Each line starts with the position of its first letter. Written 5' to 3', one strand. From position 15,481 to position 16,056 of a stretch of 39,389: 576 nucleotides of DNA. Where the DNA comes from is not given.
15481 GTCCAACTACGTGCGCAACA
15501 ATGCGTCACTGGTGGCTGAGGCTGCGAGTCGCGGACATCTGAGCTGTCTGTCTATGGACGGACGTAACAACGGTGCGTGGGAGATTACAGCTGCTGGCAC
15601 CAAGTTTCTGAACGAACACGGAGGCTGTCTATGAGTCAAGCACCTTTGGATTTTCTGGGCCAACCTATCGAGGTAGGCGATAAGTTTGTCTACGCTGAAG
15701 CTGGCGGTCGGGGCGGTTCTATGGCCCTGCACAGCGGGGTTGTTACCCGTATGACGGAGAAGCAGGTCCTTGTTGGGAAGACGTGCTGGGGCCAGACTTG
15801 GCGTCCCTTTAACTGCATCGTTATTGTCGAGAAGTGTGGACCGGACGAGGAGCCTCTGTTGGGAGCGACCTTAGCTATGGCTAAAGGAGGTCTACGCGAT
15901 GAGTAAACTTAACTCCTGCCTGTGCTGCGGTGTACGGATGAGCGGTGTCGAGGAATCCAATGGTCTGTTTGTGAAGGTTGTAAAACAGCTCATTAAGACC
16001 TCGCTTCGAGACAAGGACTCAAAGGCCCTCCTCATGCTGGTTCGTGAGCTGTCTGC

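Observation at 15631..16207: Two unknown ORFs occupy the position of the gp5.9 RecBCD inhibitor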

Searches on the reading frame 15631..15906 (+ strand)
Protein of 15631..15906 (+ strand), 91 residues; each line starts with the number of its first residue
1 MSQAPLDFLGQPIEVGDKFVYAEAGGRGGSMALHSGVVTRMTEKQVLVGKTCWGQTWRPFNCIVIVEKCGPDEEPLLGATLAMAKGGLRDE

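Call 6: search_protein_families(library=phrogs, proteins=[window:15631-15906:+], max_evalue=0.01)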
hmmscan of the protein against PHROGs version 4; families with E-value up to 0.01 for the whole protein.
window:15631-15906:+ (91 aa): 1 family
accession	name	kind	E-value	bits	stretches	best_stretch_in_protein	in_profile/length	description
phrog_2251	-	unknown function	1.1e-17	65.1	1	7-70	4-73/74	-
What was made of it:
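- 15631..15834 (+): ORF A core, residues 1-68: a predicted five-stranded SH3-like (KOW/Tudor-type) beta-barrel with conserved GGRGG, RMTEKQ and WRPF motifs. phrog_2251, E 1e-17 (call 6).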

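Call 7: search_protein_families(library=pfam, proteins=[window:15631-15906:+], max_evalue=1)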
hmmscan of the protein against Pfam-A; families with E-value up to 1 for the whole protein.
window:15631-15906:+ (91 aa): 0 families

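Call 8: search_dna_similar(query=window:15631-15903:+, collection=phages, mode=protein, max_rows=40, rows=spread, max_evalue=0.001)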
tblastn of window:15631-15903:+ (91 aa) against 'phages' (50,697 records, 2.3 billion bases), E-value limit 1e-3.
Records with a match: 110; places in all: 110; records where one place covers at least 80% of the query: 33.
Best place of each record, by identity: 95-99% 15; 90-95% 10; 80-90% 2; 60-80% 64; <60% 19.
By first word of the organism name: Klebsiella 75; Salmonella 15; Escherichia 6; Pectobacterium 6; Enterobacter 5; Citrobacter 3.
By host as written in the record: Klebsiella pneumoniae 34; Salmonella enterica subsp. enterica serovar Typhi 9; - 7; Klebsiella pneumoniae 135080 7; Klebsiella michiganensis 6; Klebsiella pneumoniae K80 6; Salmonella enterica subsp. enterica serovar Typhi strain BRD948 4; Pectobacterium carotovorum subsp. carotovorum PB38 4; and 24 more.
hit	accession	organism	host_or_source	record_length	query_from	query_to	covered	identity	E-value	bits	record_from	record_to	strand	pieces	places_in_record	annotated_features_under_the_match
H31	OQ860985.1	Salmonella phage ST10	Salmonella enterica subsp. enterica ...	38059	1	91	100%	96.7%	5e-53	182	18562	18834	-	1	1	hypothetical protein (x2) | exonuclease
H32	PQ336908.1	Salmonella phage CHRF_20041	Salmonella enterica subsp. enterica ...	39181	1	91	100%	96.7%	5e-53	182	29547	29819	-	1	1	hypothetical protein (x2) | exonuclease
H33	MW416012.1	Salmonella phage vB Seyj3-1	Salmonella enterica subsp. enterica ...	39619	1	91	100%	96.7%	6e-53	181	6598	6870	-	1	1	exonuclease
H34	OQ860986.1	Salmonella phage ST3_da Silva-2023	Salmonella enterica subsp. enterica ...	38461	1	91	100%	96.7%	6e-53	181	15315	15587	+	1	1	hypothetical protein (x2) | exonuclease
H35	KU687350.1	Citrobacter phage SH4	Citrobacter freundii CF3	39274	1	91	100%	95.6%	4e-52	179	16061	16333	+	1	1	hypothetical protein | exonuclease | fusion protein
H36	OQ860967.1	Salmonella phage ST57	Salmonella enterica subsp. enterica ...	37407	1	91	100%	95.6%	5e-52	179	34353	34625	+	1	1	hypothetical protein (x2) | exonuclease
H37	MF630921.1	Escherichia phage IMM-002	enterotoxigenic Escherichia coli ...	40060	1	91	100%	94.5%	8e-52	178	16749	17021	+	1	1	hypothetical protein (x4) | exonuclease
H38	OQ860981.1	Salmonella phage ST17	Salmonella enterica subsp. enterica ...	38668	1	91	100%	94.5%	2e-51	177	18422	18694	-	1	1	hypothetical protein (x2) | exonuclease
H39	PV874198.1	Enterobacter phage BHUENT8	Enterobacter cloacae complex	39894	1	91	100%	93.4%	1e-50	175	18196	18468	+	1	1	record has no annotation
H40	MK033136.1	Enterobacter phage EcpYZU01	Enterobacter cloacae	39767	1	81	89%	82.7%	3e-38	139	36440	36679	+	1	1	record has no annotation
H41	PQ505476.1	Klebsiella phage vB_VIPKPNMC04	Klebsiella pneumoniae OMCS-22-1561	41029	7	73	74%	61.2%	9e-21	90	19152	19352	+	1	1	hypothetical protein | RNaseH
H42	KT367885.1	Klebsiella phage vB_Kp1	Klebsiella pneumoniae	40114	7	73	74%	61.2%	4e-20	88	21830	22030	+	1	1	hypothetical protein | exonuclease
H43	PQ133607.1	Klebsiella phage P3a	Klebsiella pneumoniae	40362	7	73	74%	61.2%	4e-20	88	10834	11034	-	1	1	hypothetical protein | exonuclease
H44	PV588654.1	Klebsiella phage MHM-TASP32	Klebsiella pneumoniae TASP32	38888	7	70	70%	62.5%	6e-20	87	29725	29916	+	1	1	hypothetical protein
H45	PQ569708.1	Klebsiella phage vB_Kpn_K74_evo6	Klebsiella pneumoniae K80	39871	7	70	70%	62.5%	8e-20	87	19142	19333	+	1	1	hypothetical protein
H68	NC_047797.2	Pectobacterium phage PP81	Pectobacterium carotovorum subsp. ...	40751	7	91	93%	36.7%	8e-4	42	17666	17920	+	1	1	hypothetical protein | 5'-3' exonuclease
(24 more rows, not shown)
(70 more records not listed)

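Call 11: get_annotated_region(hit=H34, flank=1500)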
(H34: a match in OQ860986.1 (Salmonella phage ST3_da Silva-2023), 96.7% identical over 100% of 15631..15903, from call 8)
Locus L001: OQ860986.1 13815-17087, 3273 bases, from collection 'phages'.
description: Salmonella phage ST3_da Silva-2023, partial genome.
organism: Salmonella phage ST3_da Silva-2023 (NCBI taxid 3065165)
taxonomy: Viruses; Duplodnaviria; Heunggongvirae; Uroviricota; Caudoviricetes; Autographiviridae; Studiervirinae; Kayfunavirus
host: Salmonella enterica subsp. enterica serovar Typhi; source: Environmental water; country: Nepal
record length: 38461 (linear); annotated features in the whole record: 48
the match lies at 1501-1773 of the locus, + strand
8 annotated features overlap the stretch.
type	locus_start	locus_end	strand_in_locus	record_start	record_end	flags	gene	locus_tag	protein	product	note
CDS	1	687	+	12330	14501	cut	-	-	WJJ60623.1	DNA-directed DNA polymerase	-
CDS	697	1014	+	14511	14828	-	-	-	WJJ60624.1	HNH endonuclease motif protein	protein Gp2.8/Gp7.7 contains HNH endonuclease motif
CDS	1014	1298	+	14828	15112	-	-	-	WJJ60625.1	hypothetical protein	-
CDS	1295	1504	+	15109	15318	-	-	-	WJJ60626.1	hypothetical protein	protein Gp5.7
CDS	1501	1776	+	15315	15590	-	-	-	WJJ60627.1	hypothetical protein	-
CDS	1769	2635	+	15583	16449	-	-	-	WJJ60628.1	exonuclease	-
CDS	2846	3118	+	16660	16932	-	-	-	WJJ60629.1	hypothetical protein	-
CDS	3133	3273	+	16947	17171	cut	-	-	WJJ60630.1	hypothetical protein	Phage protein (ACLAME 1292)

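Call 22: find_homologous_proteins(query=window:15631-15903:+, max_evalue=0.01)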
Query seq(91 aa) (91 aa): 20 proteins with E <= 0.01 among 21 candidates.
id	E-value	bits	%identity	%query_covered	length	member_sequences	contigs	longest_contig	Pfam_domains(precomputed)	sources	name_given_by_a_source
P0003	5.1e-53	195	97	100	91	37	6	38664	PF23835.2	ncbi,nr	ncbi:hypothetical protein [Salmonella phage ST21]|nr:hypothetical protein [Salmonella phage ST56] WJ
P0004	9.5e-51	188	95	100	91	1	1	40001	PF23835.2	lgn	-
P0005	1.4e-50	187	93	100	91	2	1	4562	PF23835.2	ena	-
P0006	2.5e-50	186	95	100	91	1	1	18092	PF23835.2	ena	-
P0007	6.8e-50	185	93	100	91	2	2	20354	PF23835.2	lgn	-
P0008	1.8e-49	183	92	100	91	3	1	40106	PF23835.2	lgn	-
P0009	6.7e-49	182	92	100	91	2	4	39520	PF23835.2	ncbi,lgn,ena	-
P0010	3.6e-48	179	91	100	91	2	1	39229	PF23835.2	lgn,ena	-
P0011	9.1e-47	175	89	100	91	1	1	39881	PF23835.2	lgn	-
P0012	3.1e-45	170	89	100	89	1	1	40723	PF23835.2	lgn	-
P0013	2.9e-44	167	87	100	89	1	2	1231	PF23835.2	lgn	-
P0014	8.4e-42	159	81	100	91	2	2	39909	PF23835.2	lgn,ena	-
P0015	1.7e-40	155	79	100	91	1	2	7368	PF23835.2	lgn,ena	-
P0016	8.7e-37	143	83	89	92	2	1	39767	PF23835.2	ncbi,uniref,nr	ncbi:hypothetical protein HOU91_gp42 [Enterobacter phage EcpYZU01]|uniref:hypothetical protein n=1 T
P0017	2.9e-35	138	78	95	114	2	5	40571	PF23835.2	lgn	-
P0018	1.9e-33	132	77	89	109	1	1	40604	PF23835.2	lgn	-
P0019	2.2e-33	132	86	76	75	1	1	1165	PF23835.2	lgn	-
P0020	3.1e-22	96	68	76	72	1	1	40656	PF23835.2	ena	-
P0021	7.0e-21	92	61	79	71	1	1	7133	PF23835.2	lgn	-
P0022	3.9e-20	89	63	68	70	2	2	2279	PF23835.2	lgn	-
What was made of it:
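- Closest known: PHROG 2251 / Pfam DUF7205. Same: All occupy the same slot (calls 6, 8, 22).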

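Call 23: search_protein_families(library=pfam, proteins=[P0003, P0020, P0017, window:15631-15906:+], max_evalue=10)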
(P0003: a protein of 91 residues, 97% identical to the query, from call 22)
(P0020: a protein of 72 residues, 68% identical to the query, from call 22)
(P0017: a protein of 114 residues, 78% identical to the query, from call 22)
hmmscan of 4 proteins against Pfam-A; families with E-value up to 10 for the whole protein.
P0003 (91 aa): 0 families

P0020 (72 aa): 0 families

P0017 (114 aa): 0 families

window:15631-15906:+ (91 aa): 0 families

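Call 24: search_protein_families(library=ncbifam, proteins=[window:15631-15906:+], max_evalue=10)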
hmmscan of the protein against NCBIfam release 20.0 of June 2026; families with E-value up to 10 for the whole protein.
window:15631-15906:+ (91 aa): 0 families

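Call 37: predict_structure(alignment_id=A1)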
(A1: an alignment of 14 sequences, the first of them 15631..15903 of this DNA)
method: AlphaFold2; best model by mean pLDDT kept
length: 91 residues; sequences in the alignment: 14
mean_pLDDT: 82.5   pTM: 0.65
mean pLDDT of the five models: 82.5, 81.8, 81.4, 81.4, 79.9
residues with pLDDT >= 90: 55; 70-90: 13; 50-70: 17; < 50: 6
segments of 3 or more residues with pLDDT < 50: 87-91
pLDDT, mean of each block of 10 residues (from residue 1): 85 96 81 94 95 94 93 54 54 43
secondary structure, 60 per line:
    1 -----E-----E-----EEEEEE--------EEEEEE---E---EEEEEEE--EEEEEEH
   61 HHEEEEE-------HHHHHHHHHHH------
elements in order: E18-23 E32-37 E45-51 E54-59 E63-67 H75-85
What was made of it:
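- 15631..15834 (+): In the AlphaFold2 model, 10-residue block means are 81-96 over residues 1-70 (call 37).
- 15835..15906 (+): ORF A C-terminal tail, residues 69-91 (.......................) plus the stop codon. It carries the motif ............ and encodes the ribosome-binding site that now serves ORF B. Low pLDDT, with one predicted helix at residues 75-85 (call 37).
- AlphaFold2 barrel, pLDDT 82.5 (call 37).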

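Call 57: search_solved_structures(query=A1, max_evalue=10)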
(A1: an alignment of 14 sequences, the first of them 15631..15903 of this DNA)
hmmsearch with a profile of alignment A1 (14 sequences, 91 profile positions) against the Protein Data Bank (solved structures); distinct sequences matched with E-value up to 10: 1.
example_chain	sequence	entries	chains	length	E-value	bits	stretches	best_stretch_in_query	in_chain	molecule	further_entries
9sq5_C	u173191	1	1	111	1.3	11.9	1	16-71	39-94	Isoform Ik7 of DNA-binding protein Ikaros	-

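Call 73: search_protein_families(library=pfam, alignment_id=A5, max_evalue=10)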
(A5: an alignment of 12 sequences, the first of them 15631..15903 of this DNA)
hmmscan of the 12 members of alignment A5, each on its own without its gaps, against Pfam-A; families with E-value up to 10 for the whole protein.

A. member 1, window:15631-15903:+ (91 aa): 0 families

B. families by the number of members that match (of 12 scanned): 8 families
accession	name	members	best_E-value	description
PF24203.1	Phage_ProQ_C_like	4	0.0019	Phage ProQ C-terminal-like domain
PF00924.24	MS_channel_2nd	4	0.011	Mechanosensitive ion channel, beta-domain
PF11604.15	CusF_Ec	2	0.045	Copper binding periplasmic protein CusF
PF16850.11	Inhibitor_I66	1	0.038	Peptidase inhibitor I66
PF21138.3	SMUBP-2_HCS1_1B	1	0.071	Helicase SMUBP-2/HCS1, 1B domain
PF23284.2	KOW2_Spt5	1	0.073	Transcription elongation factor SPT5, second KOW domain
PF25354.1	Ig_NUP210_16th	1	0.11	NUP210-like, Ig-like domain 16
PF23835.1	DUF7205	1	0.19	Domain of unknown function (DUF7205)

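Call 74: search_solved_structures(query=A5, max_evalue=10)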
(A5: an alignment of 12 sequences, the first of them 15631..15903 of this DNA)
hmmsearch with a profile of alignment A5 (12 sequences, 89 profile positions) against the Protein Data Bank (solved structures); distinct sequences matched with E-value up to 10: 2.
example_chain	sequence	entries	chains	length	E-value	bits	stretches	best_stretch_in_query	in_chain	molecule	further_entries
6yqx_A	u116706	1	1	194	5.3e-06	29.7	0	36-72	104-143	de novo designed TIM barrel DeNovoTIM13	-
4p5n_A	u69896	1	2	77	0.41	14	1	3-29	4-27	Hypothetical protein CNAG_02591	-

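Call 75: get_annotated_region(hit=H42, flank=1800)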
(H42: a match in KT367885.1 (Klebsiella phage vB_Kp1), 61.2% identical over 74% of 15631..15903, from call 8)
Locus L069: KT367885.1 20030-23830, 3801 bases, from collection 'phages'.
description: Klebsiella phage vB_Kp1, complete genome.
organism: Klebsiella phage vB_Kp1 (NCBI taxid 1701804)
taxonomy: Viruses; Duplodnaviria; Heunggongvirae; Uroviricota; Caudoviricetes; Autographiviridae; Studiervirinae; Przondovirus; Przondovirus Kp1
host: Klebsiella pneumoniae; source: wastewater plant; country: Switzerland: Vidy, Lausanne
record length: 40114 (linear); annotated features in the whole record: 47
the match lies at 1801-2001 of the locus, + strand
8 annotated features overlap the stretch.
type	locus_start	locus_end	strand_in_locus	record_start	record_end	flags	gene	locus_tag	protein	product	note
CDS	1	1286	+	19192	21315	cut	-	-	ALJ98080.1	DNA polymerase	T7-like phage DNA polymerase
CDS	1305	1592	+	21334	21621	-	-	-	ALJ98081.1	HNS binding protein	-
CDS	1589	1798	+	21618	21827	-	-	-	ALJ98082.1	HNS binding protein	-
CDS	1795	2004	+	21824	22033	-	-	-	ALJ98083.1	hypothetical protein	-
CDS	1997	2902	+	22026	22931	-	-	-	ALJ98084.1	exonuclease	T7-like phage exonuclease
CDS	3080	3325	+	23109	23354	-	-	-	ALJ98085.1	hypothetical protein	-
CDS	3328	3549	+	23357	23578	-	-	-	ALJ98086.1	hypothetical protein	-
CDS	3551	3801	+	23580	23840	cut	-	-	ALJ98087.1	tail assembly protein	-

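Call 76: get_annotated_region(hit=H68, flank=1800)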
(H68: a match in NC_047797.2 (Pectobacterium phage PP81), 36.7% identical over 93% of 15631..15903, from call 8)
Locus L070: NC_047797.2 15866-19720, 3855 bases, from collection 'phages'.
description: Pectobacterium phage PP81, complete genome.
organism: Pectobacterium phage PP81 (NCBI taxid 1927014)
taxonomy: Viruses; Duplodnaviria; Heunggongvirae; Uroviricota; Caudoviricetes; Autographiviridae; Studiervirinae; Pektosvirus; Pektosvirus PP81
host: Pectobacterium carotovorum subsp. carotovorum PB38; source: potato washing waste water; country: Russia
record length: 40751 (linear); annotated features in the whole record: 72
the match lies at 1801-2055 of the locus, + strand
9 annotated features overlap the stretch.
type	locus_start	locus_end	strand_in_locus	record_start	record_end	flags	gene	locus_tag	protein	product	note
CDS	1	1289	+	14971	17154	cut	-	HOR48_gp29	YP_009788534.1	DNA polymerase I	orf29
CDS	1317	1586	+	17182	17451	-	-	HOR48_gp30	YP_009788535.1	H-NS and tRNA binding protein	orf30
CDS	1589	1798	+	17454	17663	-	-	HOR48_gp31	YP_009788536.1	host RNA polymerase sigma70 factor inhibitor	orf31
CDS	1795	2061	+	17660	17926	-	-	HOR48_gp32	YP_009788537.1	hypothetical protein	orf32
CDS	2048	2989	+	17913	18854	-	-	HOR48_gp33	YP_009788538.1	5'-3' exonuclease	orf33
CDS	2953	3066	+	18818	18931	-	-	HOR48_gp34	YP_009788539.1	putative transmembrane protein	orf34; hypothetical protein CDS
regulatory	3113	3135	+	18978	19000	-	-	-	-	promoter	predicted phage promoter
CDS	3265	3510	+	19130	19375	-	-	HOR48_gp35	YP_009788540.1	hypothetical protein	similar to T7 gene 6.5 protein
CDS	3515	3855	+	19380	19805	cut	-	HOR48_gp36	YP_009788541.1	putative HNH endonuclease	orf36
